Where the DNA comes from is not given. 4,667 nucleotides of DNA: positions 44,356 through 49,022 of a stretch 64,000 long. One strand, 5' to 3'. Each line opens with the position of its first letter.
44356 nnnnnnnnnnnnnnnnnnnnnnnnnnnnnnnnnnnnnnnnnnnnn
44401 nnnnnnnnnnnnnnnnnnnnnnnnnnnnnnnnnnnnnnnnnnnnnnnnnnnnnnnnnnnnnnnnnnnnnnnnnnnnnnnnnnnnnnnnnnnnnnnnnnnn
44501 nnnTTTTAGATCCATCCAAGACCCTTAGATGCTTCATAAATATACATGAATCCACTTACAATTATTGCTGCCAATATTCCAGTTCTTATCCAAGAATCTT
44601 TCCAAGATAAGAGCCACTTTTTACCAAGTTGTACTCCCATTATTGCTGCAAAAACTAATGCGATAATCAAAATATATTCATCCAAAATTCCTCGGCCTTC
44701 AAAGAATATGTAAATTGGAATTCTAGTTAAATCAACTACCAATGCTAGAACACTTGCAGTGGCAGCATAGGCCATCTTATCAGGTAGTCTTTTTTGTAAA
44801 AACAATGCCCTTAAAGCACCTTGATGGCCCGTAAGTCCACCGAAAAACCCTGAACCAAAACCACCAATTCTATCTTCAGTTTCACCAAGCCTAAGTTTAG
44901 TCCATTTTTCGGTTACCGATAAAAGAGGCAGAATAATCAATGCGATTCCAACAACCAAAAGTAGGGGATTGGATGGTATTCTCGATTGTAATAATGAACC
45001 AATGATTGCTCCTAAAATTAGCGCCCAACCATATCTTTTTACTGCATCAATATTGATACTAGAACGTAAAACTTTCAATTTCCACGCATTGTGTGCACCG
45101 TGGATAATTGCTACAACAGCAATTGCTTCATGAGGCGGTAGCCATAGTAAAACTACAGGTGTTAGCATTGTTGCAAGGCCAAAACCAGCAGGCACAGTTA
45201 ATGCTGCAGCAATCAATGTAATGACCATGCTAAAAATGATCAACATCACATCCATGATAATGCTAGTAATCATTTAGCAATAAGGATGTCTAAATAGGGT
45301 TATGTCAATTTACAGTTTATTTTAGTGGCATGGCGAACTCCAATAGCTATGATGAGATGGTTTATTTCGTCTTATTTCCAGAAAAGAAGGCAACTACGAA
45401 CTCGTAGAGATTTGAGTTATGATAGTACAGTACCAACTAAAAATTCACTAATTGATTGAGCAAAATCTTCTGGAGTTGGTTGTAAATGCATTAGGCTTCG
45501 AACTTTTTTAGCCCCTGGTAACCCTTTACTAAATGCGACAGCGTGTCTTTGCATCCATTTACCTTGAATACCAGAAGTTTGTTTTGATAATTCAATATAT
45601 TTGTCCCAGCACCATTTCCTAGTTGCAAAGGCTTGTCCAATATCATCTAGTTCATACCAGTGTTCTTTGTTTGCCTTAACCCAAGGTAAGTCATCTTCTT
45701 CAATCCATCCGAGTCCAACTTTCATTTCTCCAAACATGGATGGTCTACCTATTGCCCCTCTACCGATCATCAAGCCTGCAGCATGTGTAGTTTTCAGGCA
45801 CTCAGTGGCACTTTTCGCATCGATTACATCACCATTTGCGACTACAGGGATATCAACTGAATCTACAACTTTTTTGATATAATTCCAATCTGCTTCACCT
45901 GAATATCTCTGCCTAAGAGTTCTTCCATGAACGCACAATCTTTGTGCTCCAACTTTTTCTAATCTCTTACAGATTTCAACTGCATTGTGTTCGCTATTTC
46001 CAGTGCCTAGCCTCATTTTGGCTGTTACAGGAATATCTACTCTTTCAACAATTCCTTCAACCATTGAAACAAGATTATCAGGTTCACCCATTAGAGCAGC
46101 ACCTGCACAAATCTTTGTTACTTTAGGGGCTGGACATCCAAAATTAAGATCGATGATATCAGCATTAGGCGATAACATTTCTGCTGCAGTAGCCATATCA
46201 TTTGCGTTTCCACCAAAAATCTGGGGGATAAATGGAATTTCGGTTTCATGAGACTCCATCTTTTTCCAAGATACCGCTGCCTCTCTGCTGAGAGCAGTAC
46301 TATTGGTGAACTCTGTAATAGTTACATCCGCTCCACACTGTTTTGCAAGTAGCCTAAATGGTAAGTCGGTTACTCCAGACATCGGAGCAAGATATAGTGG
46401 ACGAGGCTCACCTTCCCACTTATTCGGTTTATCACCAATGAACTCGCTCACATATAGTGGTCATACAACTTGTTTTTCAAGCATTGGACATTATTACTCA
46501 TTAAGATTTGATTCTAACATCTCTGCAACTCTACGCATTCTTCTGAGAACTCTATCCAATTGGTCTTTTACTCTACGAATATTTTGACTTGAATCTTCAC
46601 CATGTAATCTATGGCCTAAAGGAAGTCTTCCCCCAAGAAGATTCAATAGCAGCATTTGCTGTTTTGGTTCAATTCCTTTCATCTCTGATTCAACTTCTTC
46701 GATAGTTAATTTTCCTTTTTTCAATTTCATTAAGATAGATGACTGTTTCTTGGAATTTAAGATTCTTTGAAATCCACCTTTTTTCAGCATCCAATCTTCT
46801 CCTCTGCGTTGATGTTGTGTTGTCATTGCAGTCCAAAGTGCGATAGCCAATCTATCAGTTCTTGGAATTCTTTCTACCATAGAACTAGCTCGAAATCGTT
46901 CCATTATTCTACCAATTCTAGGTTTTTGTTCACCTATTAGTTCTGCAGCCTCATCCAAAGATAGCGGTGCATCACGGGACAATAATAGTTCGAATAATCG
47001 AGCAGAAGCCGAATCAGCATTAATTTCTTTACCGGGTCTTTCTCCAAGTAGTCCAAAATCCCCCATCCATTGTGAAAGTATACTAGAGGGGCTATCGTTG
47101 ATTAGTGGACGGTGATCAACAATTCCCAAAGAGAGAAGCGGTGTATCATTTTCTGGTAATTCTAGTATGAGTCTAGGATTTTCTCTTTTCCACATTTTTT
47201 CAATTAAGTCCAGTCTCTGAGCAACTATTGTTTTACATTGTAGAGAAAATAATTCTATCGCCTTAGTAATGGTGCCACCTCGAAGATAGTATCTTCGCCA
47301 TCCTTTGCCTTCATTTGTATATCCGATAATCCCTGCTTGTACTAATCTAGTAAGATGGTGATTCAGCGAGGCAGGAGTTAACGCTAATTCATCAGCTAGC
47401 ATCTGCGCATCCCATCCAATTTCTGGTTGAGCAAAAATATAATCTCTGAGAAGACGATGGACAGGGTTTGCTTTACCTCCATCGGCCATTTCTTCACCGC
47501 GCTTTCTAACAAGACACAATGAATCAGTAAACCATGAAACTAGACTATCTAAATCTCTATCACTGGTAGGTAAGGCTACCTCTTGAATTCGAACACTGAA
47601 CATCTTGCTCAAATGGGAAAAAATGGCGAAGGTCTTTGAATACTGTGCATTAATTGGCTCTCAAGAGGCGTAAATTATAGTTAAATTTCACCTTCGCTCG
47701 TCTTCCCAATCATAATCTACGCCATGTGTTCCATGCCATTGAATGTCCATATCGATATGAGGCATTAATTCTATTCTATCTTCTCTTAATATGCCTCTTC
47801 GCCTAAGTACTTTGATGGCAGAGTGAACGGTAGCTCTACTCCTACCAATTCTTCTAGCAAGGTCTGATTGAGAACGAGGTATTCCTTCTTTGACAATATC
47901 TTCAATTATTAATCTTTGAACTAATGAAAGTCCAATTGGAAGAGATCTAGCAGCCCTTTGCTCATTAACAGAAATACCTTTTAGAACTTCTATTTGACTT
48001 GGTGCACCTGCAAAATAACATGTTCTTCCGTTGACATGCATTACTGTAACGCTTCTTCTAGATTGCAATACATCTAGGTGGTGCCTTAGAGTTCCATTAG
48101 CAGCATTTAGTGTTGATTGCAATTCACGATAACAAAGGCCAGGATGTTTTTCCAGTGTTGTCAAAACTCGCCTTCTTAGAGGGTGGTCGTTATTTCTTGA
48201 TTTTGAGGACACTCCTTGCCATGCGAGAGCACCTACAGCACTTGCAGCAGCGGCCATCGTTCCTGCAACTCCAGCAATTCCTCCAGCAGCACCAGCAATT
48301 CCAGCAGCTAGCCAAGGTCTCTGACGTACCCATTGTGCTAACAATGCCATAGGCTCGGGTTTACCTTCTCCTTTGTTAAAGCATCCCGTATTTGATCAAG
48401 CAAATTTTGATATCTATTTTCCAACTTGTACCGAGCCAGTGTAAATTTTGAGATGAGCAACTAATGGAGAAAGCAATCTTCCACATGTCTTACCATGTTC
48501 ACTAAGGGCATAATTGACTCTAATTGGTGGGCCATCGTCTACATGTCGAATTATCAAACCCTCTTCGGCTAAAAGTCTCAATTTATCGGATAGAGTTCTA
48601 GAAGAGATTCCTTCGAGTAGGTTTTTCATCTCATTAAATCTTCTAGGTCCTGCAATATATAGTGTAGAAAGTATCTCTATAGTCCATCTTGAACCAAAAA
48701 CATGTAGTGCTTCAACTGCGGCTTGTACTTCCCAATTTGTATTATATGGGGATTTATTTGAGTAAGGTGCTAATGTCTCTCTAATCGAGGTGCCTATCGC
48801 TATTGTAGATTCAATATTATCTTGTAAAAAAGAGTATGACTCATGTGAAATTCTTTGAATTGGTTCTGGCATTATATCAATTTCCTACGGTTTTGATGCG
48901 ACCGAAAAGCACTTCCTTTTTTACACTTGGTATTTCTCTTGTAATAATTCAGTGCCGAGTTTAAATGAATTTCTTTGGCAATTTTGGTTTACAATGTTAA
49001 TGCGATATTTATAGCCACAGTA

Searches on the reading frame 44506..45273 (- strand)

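Call 10: search_protein_families(library=pfam, proteins=[window:44506-45273:-], max_evalue=0.001)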
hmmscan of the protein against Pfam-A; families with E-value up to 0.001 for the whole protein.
window:44506-45273:- (255 aa): 1 family
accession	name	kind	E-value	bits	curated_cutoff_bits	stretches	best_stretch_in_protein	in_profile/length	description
PF01925.25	TauE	-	9.8e-22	78.2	32.6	1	17-242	3-235/237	Sulfite exporter TauE/SafE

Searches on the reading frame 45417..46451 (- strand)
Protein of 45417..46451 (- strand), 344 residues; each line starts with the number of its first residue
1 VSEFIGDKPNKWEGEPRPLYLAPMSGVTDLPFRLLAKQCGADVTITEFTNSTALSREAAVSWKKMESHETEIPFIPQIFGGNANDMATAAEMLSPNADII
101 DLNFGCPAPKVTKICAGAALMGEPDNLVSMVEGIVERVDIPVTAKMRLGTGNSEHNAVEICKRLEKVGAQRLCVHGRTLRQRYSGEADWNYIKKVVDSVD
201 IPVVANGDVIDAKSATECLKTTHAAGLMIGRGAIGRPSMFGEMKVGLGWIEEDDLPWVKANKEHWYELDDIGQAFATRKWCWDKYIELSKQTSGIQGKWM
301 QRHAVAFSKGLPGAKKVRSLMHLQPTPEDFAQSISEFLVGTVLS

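Call 10: search_protein_families(library=pfam, proteins=[window:45417-46451:-], max_evalue=0.001)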
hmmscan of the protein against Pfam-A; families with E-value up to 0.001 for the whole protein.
window:45417-46451:- (344 aa): 1 family
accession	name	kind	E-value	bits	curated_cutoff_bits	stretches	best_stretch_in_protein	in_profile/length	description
PF01207.24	Dus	-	3.6e-73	246.8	20.4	1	21-322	2-290/311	Dihydrouridine synthase (Dus)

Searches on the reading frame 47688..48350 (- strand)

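Call 61: search_protein_families(library=pfam, proteins=[window:47688-48350:-], max_evalue=0.00001)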
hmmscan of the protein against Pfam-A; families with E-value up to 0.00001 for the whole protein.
window:47688-48350:- (220 aa): 4 families
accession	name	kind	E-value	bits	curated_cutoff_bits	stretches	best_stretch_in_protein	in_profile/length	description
PF13412.12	HTH_24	-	5.8e-12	45.4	21.9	0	160-189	19-48/48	Winged helix-turn-helix DNA-binding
PF12840.13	HTH_20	-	4e-09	36.7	27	0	55-96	2-43/51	Helix-turn-helix domain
PF24266.1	HTH_HVO_0163_N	-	7.6e-09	35.9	31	1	59-118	4-63/70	HVO_0163, N-terminal HTH domain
PF09339.16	HTH_IclR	-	8.1e-06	26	22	0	160-191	20-51/52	IclR helix-turn-helix domain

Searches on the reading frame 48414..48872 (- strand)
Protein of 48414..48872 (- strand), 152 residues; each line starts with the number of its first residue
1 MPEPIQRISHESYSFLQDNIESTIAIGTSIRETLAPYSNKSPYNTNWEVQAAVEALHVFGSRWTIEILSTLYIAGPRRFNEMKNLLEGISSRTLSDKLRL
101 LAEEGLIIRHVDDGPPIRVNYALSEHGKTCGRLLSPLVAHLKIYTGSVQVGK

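Call 61: search_protein_families(library=pfam, proteins=[window:48414-48872:-], max_evalue=0.00001)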
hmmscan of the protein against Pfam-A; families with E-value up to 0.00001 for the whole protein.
window:48414-48872:- (152 aa): 1 family
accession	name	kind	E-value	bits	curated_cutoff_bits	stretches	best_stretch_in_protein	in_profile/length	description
PF01638.23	HxlR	-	5.4e-17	61.9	20.8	1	59-141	2-83/91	HxlR-like helix-turn-helix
